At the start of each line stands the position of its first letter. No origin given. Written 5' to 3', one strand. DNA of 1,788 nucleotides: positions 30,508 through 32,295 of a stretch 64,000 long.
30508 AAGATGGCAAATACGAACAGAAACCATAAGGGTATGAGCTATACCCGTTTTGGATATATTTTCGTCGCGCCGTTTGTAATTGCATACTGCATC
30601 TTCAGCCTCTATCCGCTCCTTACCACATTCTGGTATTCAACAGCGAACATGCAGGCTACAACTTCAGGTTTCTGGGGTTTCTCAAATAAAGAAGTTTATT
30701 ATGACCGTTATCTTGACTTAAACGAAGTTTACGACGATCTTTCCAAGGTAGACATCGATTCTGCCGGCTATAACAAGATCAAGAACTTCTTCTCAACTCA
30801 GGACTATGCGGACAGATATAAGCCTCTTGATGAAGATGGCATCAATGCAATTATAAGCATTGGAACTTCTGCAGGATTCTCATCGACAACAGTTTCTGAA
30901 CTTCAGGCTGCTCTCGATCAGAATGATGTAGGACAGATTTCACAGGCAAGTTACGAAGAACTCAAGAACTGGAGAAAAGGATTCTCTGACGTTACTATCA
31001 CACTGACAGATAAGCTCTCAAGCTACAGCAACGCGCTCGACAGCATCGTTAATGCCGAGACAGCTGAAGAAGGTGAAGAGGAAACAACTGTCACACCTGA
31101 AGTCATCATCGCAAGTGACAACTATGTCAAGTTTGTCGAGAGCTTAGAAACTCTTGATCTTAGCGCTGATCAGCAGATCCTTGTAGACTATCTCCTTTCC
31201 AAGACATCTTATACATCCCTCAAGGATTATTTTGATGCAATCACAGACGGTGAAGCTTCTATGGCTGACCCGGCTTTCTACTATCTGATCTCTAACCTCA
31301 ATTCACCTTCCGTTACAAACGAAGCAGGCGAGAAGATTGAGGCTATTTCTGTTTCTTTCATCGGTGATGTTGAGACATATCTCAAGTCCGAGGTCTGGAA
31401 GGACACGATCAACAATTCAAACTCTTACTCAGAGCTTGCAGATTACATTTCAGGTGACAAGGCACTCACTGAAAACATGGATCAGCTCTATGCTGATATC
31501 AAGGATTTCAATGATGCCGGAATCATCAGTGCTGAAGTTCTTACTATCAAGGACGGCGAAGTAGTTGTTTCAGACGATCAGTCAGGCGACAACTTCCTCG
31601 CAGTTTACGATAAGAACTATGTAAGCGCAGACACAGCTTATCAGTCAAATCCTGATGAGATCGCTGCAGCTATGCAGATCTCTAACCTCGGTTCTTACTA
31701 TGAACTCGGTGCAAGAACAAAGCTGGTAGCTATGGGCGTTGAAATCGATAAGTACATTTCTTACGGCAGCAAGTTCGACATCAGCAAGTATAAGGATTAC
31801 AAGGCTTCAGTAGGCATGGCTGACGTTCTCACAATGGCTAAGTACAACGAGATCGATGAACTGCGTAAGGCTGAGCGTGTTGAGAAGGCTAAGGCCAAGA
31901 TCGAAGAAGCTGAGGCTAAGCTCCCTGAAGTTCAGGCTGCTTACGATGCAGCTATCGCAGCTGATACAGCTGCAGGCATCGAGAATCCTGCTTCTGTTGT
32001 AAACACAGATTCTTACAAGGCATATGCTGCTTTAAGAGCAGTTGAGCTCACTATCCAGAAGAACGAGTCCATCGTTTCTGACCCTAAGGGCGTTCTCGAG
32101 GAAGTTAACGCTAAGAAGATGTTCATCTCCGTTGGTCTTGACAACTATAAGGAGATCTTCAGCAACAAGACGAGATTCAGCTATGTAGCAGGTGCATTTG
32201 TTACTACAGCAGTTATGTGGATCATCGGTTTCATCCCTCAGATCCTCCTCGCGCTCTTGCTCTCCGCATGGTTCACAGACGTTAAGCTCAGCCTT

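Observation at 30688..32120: MalF-type permease carrying a ~480-aa extracytoplasmic domain of unknown fold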

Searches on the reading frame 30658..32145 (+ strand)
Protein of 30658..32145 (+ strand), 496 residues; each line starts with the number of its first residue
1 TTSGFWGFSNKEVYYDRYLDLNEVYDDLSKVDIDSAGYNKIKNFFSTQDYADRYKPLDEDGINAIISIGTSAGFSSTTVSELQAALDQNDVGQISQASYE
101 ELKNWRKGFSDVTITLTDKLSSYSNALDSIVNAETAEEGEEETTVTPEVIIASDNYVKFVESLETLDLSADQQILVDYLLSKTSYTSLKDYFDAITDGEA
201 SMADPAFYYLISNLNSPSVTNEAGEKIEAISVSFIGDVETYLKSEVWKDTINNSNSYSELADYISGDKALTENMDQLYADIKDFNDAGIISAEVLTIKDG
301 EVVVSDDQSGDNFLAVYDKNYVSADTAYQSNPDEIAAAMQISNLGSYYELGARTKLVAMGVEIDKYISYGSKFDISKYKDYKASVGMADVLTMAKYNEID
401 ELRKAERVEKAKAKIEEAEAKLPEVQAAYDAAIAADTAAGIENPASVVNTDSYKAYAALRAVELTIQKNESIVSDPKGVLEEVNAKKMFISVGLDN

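Call 5: find_homologous_proteins(query=window:30658-32145:+, max_evalue=0.001)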
Query window:30658-32145:+ (496 aa): 20 proteins with E <= 0.001 among 8000 candidates.
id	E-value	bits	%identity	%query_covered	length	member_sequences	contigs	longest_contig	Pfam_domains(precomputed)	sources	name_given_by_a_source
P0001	0.0e+0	1044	100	100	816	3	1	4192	PF00528.28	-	-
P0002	1.0e-254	864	81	100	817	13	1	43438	PF00528.28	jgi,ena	-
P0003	2.5e-244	830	79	100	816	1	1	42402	PF00528.28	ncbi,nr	ncbi:MAG: ABC transporter permease subunit [Saccharofermentans sp.]|nr:ABC transporter permease subu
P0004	1.1e-172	594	97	59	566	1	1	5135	PF00528.28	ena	-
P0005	1.1e-113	399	43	100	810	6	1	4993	PF00528.28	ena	-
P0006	5.8e-112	394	44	100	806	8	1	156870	PF00528.28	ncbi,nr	ncbi:MAG: ABC transporter permease subunit [Saccharofermentans sp.]|nr:ABC transporter permease subu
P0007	3.4e-110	388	43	100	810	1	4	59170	PF00528.28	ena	-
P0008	4.4e-103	364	41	100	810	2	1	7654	PF00528.28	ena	-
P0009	1.8e-99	352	42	100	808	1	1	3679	PF00528.28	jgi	-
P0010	9.5e-97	343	42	100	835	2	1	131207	PF00528.28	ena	-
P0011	5.1e-95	338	40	100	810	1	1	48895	PF00528.28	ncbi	-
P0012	1.1e-93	333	40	99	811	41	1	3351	PF00528.28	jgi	-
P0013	3.0e-93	332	41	100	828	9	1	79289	PF00528.28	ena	-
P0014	1.8e-91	326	38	100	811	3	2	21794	PF00528.28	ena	-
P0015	1.0e-85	307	37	100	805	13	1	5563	PF00528.28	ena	-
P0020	1.1e-56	211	32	100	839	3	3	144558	PF00528.28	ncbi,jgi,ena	-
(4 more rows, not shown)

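Call 12: search_solved_structures(query=A2, max_evalue=10)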
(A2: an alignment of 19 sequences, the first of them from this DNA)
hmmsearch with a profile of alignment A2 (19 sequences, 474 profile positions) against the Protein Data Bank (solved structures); distinct sequences matched with E-value up to 10: 1.
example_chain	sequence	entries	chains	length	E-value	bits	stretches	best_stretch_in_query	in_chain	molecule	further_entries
23sg_m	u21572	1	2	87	6.9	9.1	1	403-445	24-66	gp20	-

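Call 13: search_protein_families(library=pfam, alignment_id=A2, max_evalue=1)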
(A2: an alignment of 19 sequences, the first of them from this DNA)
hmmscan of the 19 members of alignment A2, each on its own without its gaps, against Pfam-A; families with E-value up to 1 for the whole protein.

A. member 1, seq(483 aa): 0 families

B. families by the number of members that match (of 19 scanned): 30 families (the first 25 are shown)
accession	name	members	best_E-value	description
PF00356.27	LacI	2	0.076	Bacterial regulatory proteins, lacI family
PF04513.17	Baculo_PEP_C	1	0.00087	Baculovirus polyhedron envelope protein, PEP, C terminus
PF06476.17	DUF1090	1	0.00092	Protein of unknown function (DUF1090)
PF20543.3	CowN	1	0.014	N2-fixation sustaining protein CowN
PF18471.6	Ribosomal_L27_C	1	0.025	Ribosomal L27 protein C-terminal domain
PF11570.13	E2R135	1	0.025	Coiled-coil receptor-binding R-domain of colicin E2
PF20909.2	SpGH101_helical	1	0.027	Endo-alpha-N-acetylgalactosaminidase, helical bundle domain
PF20142.4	Scaffold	1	0.034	Scaffold domain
PF09806.14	CDK2AP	1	0.037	Cyclin-dependent kinase 2-associated protein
PF09976.15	TPR_21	1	0.041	Tetratricopeptide repeat-like domain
PF21445.3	ADDB_N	1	0.056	ADDB, N-terminal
PF16576.10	HlyD_D23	1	0.089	Barrel-sandwich domain of CusB or HlyD membrane-fusion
PF16867.11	DMSP_lyase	1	0.095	Dimethlysulfonioproprionate lyase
PF00828.25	Ribosomal_L27A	1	0.13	Ribosomal proteins 50S-L15, 50S-L18e, 60S-L27A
PF02589.21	LUD_dom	1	0.15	LUD domain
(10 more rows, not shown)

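Call 14: find_encoding_contigs(protein=P0006, flank=10000, max_places=2)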
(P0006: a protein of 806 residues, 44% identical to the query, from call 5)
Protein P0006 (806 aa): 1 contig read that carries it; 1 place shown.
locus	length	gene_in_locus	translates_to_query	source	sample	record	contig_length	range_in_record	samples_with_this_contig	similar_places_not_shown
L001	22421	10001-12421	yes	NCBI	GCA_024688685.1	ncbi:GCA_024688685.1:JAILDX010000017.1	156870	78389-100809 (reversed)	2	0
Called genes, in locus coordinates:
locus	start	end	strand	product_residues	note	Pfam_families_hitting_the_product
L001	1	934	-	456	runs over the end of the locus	PF01488:Shikimate_DH (faint), PF02254:TrkA_N, PF03807:F420_oxidored (faint), PF13241:NAD_binding_7 (faint), PF02080:TrkA_C, PF02254:TrkA_N, PF02080:TrkA_C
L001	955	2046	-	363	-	PF02492:cobW, PF07683:CobW_C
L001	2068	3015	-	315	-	PF02492:cobW, PF21537:DUF1980_C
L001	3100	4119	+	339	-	PF01207:Dus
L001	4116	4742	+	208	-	-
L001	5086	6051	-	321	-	PF00389:2-Hacid_dh, PF02826:2-Hacid_dh_C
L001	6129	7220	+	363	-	-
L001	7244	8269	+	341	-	-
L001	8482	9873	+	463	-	PF01547:SBP_bac_1 (weak)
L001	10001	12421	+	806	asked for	PF00528:BPD_transp_1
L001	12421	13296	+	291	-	PF00528:BPD_transp_1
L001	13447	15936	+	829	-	PF06165:GH94_b-supersand, PF17167:Glyco_hydro_94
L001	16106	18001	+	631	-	PF00532:Peripla_BP_1, PF13407:Peripla_BP_4, PF13377:Peripla_BP_3, PF00990:GGDEF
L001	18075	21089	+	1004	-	PF06165:GH94_b-supersand (weak), PF17167:Glyco_hydro_94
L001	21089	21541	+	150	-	PF00578:AhpC-TSA, PF08534:Redoxin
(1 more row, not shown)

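Call 15: find_encoding_contigs(protein=P0020, flank=10000, max_places=2)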
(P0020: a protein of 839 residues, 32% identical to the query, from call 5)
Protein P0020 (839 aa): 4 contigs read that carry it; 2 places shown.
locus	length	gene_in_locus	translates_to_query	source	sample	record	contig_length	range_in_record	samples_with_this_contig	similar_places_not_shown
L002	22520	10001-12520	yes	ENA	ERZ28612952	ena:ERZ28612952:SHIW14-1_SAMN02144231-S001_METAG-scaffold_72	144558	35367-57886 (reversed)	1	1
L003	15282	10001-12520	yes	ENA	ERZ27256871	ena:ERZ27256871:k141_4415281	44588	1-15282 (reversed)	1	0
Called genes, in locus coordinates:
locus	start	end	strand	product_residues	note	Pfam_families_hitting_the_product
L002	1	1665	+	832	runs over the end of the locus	-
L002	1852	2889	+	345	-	PF00528:BPD_transp_1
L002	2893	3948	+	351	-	PF00528:BPD_transp_1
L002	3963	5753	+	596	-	-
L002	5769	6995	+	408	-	PF12704:MacB_PCD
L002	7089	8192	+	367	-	-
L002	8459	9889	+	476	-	-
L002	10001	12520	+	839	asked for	PF00528:BPD_transp_1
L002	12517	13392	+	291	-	PF00528:BPD_transp_1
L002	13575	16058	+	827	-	PF06165:GH94_b-supersand, PF17167:Glyco_hydro_94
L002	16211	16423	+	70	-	-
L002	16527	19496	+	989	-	PF17167:Glyco_hydro_94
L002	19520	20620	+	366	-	PF01757:Acyl_transf_3, PF10129:OpgC_C (weak)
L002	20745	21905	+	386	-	PF04262:Glu_cys_ligase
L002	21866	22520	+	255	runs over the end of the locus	PF13230:GATase_4, PF13522:GATase_6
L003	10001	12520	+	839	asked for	PF00528:BPD_transp_1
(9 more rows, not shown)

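Call 24: search_protein_representatives(alignment_id=A2)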
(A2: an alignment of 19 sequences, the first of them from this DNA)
Query: 19 sequences, 474 profile positions. Proteins with E-value up to 0.001 (for the whole library): 19; up to 1e-10: 15; up to 1e-30: 11. The best 19 are listed.
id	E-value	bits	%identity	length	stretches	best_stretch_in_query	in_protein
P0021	1.5e-159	548.7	-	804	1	2-474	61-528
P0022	2.4e-149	515.1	-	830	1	1-473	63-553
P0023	7.5e-115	401.4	-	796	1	1-473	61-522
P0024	2.0e-101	357.1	-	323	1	1-275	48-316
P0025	9.2e-101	354.9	-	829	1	1-474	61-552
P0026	9.9e-92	325.1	-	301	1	118-363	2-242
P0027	4.0e-85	303.4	-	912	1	1-474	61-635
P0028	1.6e-81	291.5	-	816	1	1-474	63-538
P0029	1.6e-42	162.8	-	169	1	1-150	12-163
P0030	2.0e-42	162.5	-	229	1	2-130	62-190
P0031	5.7e-39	151.1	-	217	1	1-122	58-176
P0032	7.5e-27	111.2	-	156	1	33-137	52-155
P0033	3.7e-18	82.5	-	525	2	331-434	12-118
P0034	2.1e-17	80.0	-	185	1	1-67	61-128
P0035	1.2e-16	77.6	-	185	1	130-197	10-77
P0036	1.8e-09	53.9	-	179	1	304-359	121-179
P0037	1.3e-07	47.7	-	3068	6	341-396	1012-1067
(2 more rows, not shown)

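Call 25: search_protein_families(library=pfam, proteins=[P0037, P0033, P0027, P0036], max_evalue=0.01)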
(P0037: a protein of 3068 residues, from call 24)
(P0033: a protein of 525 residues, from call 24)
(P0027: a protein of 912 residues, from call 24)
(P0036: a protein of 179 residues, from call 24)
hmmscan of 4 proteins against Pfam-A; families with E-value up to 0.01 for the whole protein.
P0037 (3068 aa): 8 families
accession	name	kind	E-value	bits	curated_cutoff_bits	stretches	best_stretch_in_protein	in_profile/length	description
PF19081.6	Ig_7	-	5.6e-30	103.9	27.3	5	2172-2226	8-65/84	Ig-like domain CHU_C associated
PF18962.6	Por_Secre_tail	-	3e-12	47.1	27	1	2992-3065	1-75/75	Secretion system C-terminal sorting domain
PF18911.6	PKD_4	-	2.3e-06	28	27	1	2895-2967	13-84/85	PKD domain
PF13585.12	CHU_C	-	2.2e-05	24.9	27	1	3003-3061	18-80/86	CHU_C Type IX secretion signal domain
PF00801.26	PKD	-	0.00069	20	23.5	1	2912-2963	26-77/80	PKD domain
PF19541.4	DUF6065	-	0.0027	17.6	26.6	0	171-215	57-101/236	Family of unknown function (DUF6065)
PF07437.17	YfaZ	-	0.0075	16.4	23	0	1302-1344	80-122/180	YfaZ precursor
PF22361.2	IglE_N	-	0.0091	16.8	26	0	740-791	11-62/84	IglE, N-terminal domain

P0033 (525 aa): 1 family
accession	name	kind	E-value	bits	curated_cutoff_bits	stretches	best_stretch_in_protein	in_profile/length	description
PF00528.27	BPD_transp_1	-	1.2e-11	45.1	26.4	1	308-505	22-177/184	Binding-protein-dependent transport system inner membrane component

P0027 (912 aa): 1 family
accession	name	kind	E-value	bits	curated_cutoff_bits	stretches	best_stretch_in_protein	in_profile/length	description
PF00528.27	BPD_transp_1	-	4.1e-12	46.6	26.4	1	686-891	14-173/184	Binding-protein-dependent transport system inner membrane component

P0036 (179 aa): 3 families
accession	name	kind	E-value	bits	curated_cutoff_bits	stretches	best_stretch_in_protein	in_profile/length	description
PF01406.26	tRNA-synt_1e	-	3.4e-23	82.9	27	1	16-136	4-113/301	tRNA synthetases class I (C) catalytic domain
PF09334.17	tRNA-synt_1g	-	0.00036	19.8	20.1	1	34-155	13-124/391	tRNA synthetases class I (M)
PF00750.26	tRNA-synt_1d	-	0.0013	18.2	23.3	1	25-74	25-74/349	tRNA synthetases class I (R), catalytic domain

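Call 27: find_related_loci(query=A2, collection=genome_contigs, flank=10000)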
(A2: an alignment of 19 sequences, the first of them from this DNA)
Query A2 (483 aa) in genome_contigs; peptide patterns used: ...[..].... (x = any residue, [..] = any of these).
43 stretches matched a pattern; 16 encode a relative of the query (tblastn E <= 1e-3); 16 distinct loci.
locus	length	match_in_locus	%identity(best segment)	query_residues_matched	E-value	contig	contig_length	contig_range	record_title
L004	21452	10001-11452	81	1-483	0e+0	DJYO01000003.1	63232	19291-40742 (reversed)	MAG TPA_asm: Mageeibacillus sp. UBA6976 UBA6976_contig_5150, whole genome shotgun sequence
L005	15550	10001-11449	78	1-483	0e+0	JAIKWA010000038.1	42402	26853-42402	MAG: Saccharofermentans sp. isolate RUI416 k141_16106839_flag=0_multi=85.8408_len=42402, whole genome shotgun sequence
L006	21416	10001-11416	43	2-482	9e-109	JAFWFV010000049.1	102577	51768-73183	MAG: Clostridiales bacterium isolate RGIG5701 Sheep_Duodenum.Co__c818390, whole genome shotgun sequence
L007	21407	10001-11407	43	2-482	4e-106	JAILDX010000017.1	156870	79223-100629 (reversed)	MAG: Saccharofermentans sp. isolate RUI031 k141_8495525_flag=0_multi=31.9960_len=156870, whole genome shotgun sequence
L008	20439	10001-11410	39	1-482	6e-103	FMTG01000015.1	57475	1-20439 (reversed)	Ruminococcaceae bacterium YRB3002 genome assembly, contig: IE47DRAFT_scaffold00014.14, whole genome shotgun sequence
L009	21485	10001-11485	40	2-483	2e-100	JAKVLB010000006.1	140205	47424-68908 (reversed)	MAG: Mageeibacillus sp. isolate UW_MP_SACCH1_1 Ga0455789_0000016, whole genome shotgun sequence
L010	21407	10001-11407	39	1-482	2e-99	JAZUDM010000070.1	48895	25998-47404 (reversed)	MAG: Saccharofermentans sp. isolate T1900045309_TH20190079.MAGScoT_cleanbin_000002 SGB_6208_k141_532897, whole genome sh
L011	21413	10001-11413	35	1-482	1e-82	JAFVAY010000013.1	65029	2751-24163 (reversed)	MAG: Clostridiales bacterium isolate RGIG5005 Roe_deer_Rumen-5__c3424, whole genome shotgun sequence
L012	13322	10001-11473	37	1-482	5e-77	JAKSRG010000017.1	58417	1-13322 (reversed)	MAG: Clostridia bacterium isolate Horse_feces249 MAG249_17, whole genome shotgun sequence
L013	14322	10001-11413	34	1-481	2e-74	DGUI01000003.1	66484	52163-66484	MAG TPA_asm: Mageeibacillus sp. UBA4314 UBA4314_contig_3087, whole genome shotgun sequence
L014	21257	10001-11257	33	1-418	2e-71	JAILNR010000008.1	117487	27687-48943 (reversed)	MAG: Saccharofermentans sp. isolate RUI285 k141_13350845_flag=0_multi=47.1294_len=117487, whole genome shotgun sequence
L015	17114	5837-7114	35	2-427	8e-69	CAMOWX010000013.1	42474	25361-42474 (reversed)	MAG: uncultured Clostridia bacterium isolate SRR873601_bin.102_metaWRAP_v1.3_MAG genome assembly, contig: NODE_1865_leng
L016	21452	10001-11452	31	2-482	4e-65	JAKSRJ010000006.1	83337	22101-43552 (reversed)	MAG: Saccharofermentans sp. isolate Horse_feces252 MAG252_6, whole genome shotgun sequence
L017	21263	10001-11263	35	2-393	4e-57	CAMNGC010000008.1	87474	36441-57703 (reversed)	MAG: uncultured Clostridia bacterium isolate SRR1206671_bin.65_metaWRAP_v1.3_MAG genome assembly, contig: NODE.232_lengt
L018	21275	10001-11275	33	2-394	2e-49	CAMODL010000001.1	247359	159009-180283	MAG: uncultured Clostridia bacterium isolate SRR873602_bin.95_metaWRAP_v1.3_MAG genome assembly, contig: NODE_24_length_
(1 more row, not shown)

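Call 33: predict_structure(alignment_id=A2)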
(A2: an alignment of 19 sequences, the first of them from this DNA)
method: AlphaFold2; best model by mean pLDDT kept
length: 483 residues; sequences in the alignment: 19
mean_pLDDT: 90.1   pTM: 0.68
mean pLDDT of the five models: 90.1, 89.6, 88.8, 88.4, 87.6
residues with pLDDT >= 90: 354; 70-90: 111; 50-70: 9; < 50: 9
segments of 3 or more residues with pLDDT < 50: 128-133, 481-483
pLDDT, mean of each block of 10 residues (from residue 1): 88 89 92 94 93 95 92 96 94 93 88 93 69 70 95 92 94 93 95 93 92 90 94 91 91 90 91 93 91 84 85 86 90 94 91 92 89 95 94 95 97 96 90 79 88 95 95 78 35
secondary structure, 60 per line:
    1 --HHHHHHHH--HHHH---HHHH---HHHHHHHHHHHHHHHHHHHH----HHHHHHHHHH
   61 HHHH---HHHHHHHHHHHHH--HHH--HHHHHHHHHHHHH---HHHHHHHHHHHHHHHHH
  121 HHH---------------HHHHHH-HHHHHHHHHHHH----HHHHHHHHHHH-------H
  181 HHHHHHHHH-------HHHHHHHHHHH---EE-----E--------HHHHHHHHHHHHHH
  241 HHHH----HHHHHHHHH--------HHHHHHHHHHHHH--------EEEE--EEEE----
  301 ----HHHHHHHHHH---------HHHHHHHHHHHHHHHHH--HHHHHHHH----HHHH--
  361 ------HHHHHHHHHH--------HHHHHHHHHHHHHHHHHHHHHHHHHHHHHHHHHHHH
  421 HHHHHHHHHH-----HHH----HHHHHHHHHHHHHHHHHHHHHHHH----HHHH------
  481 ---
elements in order: H3-10 H13-16 H20-23 H27-46 H51-64 H68-80 H88-100 H104-123 H139-144 H146-157 H162-172 H180-189 H197-207 H227-244 H249-257 H266-278 E287-290 E293-296 H305-314 H324-340 H343-350 H355-358 H367-376 H385-430 H443-466 H471-474

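Call 35: fold_search(model_id=the predicted structure, library=pdb)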
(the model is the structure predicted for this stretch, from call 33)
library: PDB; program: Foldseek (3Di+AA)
matches with E <= 10: 156; with E <= 0.001: 0
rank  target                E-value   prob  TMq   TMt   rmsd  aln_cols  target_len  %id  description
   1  3c2p_B                3.6e-01  0.08  0.09  0.05  28.9       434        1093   11  X-ray crystal structure of the N4 mini-vRNAP P1 promoter complex (released 2008-12-09)
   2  8iyj_U6               4.3e-01  0.09  0.09  0.11  38.3       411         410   12  Cryo-EM structure of the 48-nm repeat doublet microtubule from mouse sperm (released 2023-07-05)
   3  8iyj_A1               6.6e-01  0.08  0.09  0.12  39.1       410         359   12  Cryo-EM structure of the 48-nm repeat doublet microtubule from mouse sperm (released 2023-07-05)
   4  8iyj_T1               7.9e-01  0.08  0.11  0.12  43.9       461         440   13  Cryo-EM structure of the 48-nm repeat doublet microtubule from mouse sperm (released 2023-07-05)
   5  6xbo                  8.2e-01  0.06  0.08  0.12  37.5       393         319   13  X-ray crystal structure of the mouse CMP-Sialic acid transporter in complex with 5-methyl CMP (released 2021-06-09)
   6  8iyj_A4               8.9e-01  0.06  0.09  0.11  38.9       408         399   13  Cryo-EM structure of the 48-nm repeat doublet microtubule from mouse sperm (released 2023-07-05)
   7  8iyj_U0               9.3e-01  0.08  0.10  0.13  38.8       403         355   10  Cryo-EM structure of the 48-nm repeat doublet microtubule from mouse sperm (released 2023-07-05)
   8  8iyj_C1               9.3e-01  0.08  0.10  0.12  38.4       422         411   12  Cryo-EM structure of the 48-nm repeat doublet microtubule from mouse sperm (released 2023-07-05)
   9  8iyj_U1               9.3e-01  0.07  0.09  0.10  39.2       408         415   12  Cryo-EM structure of the 48-nm repeat doublet microtubule from mouse sperm (released 2023-07-05)
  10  7ung_D2               9.7e-01  0.09  0.11  0.13  39.7       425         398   12  48-nm repeat of the human respiratory doublet microtubule (released 2022-10-05)
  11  9mg8_B                1.2e+00  0.08  0.12  0.15  39.1       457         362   11  Crystal Structure of b-iTHR-110 (released 2025-12-17)
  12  9cpb_5M               1.2e+00  0.04  0.09  0.09  38.6       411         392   14  Atomic model of bovine Fallopian tube cilia doublet microtubule (48-nm periodicity) (released 2024-10-30)
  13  8iyj_V6               1.3e+00  0.12  0.13  0.16  35.9       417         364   12  Cryo-EM structure of the 48-nm repeat doublet microtubule from mouse sperm (released 2023-07-05)
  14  3c3l_B                1.4e+00  0.05  0.10  0.05  28.6       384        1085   12  X-ray crystal structure of the N4 mini-vRNAP P2 promoter complex (released 2008-12-09)
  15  8iyj_S6               1.4e+00  0.07  0.11  0.12  37.8       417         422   13  Cryo-EM structure of the 48-nm repeat doublet microtubule from mouse sperm (released 2023-07-05)
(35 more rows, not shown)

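Call 46: fold_search(model_id=the predicted structure, library=viral)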
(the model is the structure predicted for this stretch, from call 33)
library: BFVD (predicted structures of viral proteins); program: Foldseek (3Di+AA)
matches with E <= 10: 122; with E <= 0.001: 0
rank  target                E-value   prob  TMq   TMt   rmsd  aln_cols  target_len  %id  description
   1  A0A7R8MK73            3.1e-01  0.03  0.06  0.04  47.9       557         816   13  Uncharacterized protein [Klebsiella phage vB_KvM-Eowyn]
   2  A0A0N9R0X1            5.3e-01  0.08  0.10  0.09  30.1       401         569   10  Uncharacterized protein [Chrysochromulina ericina virus CeV-01B]
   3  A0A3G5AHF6            5.8e-01  0.10  0.10  0.06  36.3       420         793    8  histidine kinase [Sylvanvirus sp.]
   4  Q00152                6.3e-01  0.06  0.07  0.13  23.3       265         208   14  Uncharacterized protein ORF30 [Ictalurid herpesvirus 1 (strain Auburn)]
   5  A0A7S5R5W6            6.6e-01  0.04  0.08  0.04  39.6       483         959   12  (no name in the UniProt tables at hand)
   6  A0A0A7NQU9            7.5e-01  0.06  0.10  0.06  35.1       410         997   11  Endonuclease [Lactobacillus phage LfeInf]
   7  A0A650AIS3            9.7e-01  0.14  0.14  0.08  34.6       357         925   13  (no name in the UniProt tables at hand)
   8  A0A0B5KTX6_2          9.7e-01  0.08  0.12  0.05  29.2       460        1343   10  RNA-directed RNA polymerase L [Xinzhou Spider Virus]
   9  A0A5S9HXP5            1.0e+00  0.10  0.13  0.14  26.2       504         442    9  Uncharacterized protein [Tenacibaculum phage PTm1]
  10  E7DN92                1.1e+00  0.66  0.13  0.33  11.6       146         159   16  (no name in the UniProt tables at hand)
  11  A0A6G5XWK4            1.1e+00  0.09  0.12  0.15  29.1       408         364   13  (no name in the UniProt tables at hand)
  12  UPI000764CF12         1.2e+00  0.02  0.06  0.05  47.8       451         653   10  (no name look-up for this kind of identifier)
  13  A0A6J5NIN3            1.3e+00  0.06  0.14  0.08  33.2       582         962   13  Uncharacterized protein [uncultured Caudovirales phage]
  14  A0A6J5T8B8            1.3e+00  0.05  0.13  0.09  24.9       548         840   14  Uncharacterized protein [uncultured Caudovirales phage]
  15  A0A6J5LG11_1          1.4e+00  0.09  0.13  0.07  30.1       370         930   10  Large polyvalent protein associated domain-containing protein [uncultured Caudovirales phage]
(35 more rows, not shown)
